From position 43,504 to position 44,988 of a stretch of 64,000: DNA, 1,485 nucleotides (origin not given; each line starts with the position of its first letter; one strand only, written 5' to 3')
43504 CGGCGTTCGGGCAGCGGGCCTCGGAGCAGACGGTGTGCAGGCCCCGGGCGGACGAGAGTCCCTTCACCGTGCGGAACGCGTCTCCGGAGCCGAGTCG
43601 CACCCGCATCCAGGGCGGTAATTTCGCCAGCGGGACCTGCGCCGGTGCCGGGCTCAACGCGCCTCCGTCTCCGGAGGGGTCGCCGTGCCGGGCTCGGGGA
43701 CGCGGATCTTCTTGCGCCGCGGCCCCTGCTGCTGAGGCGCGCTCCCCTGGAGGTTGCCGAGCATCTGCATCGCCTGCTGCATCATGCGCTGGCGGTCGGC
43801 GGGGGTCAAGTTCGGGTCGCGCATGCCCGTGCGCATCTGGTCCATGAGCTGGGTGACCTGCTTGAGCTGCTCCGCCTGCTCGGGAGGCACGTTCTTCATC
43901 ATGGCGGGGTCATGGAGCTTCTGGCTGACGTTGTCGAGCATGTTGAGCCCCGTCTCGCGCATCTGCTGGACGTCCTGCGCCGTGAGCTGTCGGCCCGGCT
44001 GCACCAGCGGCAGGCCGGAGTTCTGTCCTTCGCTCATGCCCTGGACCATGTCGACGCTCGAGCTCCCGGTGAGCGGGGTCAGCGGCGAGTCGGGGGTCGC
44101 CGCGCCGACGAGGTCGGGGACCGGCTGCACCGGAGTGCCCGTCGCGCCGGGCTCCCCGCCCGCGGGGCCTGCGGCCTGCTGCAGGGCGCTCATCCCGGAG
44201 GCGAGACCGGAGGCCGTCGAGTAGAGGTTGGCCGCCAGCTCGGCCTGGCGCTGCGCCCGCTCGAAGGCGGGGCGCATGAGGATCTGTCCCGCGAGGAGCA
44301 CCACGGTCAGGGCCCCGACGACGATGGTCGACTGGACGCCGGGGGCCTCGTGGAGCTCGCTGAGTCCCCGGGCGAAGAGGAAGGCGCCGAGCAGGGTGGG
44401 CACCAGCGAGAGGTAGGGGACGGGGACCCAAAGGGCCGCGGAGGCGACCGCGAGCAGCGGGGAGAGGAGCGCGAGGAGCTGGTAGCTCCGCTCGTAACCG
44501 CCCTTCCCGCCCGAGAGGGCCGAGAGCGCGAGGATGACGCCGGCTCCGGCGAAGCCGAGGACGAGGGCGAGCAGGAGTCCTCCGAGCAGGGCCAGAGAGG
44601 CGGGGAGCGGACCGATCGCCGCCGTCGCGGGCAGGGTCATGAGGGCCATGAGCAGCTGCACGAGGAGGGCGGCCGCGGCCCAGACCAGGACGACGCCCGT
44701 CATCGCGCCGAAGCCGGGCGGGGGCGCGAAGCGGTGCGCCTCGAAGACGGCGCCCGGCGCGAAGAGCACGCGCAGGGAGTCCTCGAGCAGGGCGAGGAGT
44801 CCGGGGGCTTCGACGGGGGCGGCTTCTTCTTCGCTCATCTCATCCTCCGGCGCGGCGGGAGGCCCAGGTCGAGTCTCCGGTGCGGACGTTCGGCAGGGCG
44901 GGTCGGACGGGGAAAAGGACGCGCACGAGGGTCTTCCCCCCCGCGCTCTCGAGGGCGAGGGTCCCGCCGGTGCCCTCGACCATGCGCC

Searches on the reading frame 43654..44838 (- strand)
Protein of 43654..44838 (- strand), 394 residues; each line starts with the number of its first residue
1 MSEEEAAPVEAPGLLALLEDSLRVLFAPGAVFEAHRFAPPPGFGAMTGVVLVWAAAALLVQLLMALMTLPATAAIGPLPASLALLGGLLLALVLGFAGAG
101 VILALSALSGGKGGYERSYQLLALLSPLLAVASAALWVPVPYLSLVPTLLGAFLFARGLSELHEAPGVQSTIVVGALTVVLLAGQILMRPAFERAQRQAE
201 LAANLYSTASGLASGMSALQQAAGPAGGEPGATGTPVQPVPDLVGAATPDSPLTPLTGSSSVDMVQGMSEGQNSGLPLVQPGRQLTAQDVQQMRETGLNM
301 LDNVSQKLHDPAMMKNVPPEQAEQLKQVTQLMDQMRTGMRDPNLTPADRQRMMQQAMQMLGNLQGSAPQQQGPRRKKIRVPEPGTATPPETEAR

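Call 68: search_protein_families(library=pfam, proteins=[window:43654-44838:-], max_evalue=0.001)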
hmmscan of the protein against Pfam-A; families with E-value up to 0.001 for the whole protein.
window:43654-44838:- (394 aa): 1 family
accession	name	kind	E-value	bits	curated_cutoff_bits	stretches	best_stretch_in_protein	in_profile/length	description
PF04893.22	Yip1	-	2.1e-07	31.4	28.6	1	23-184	2-169/173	Yip1 domain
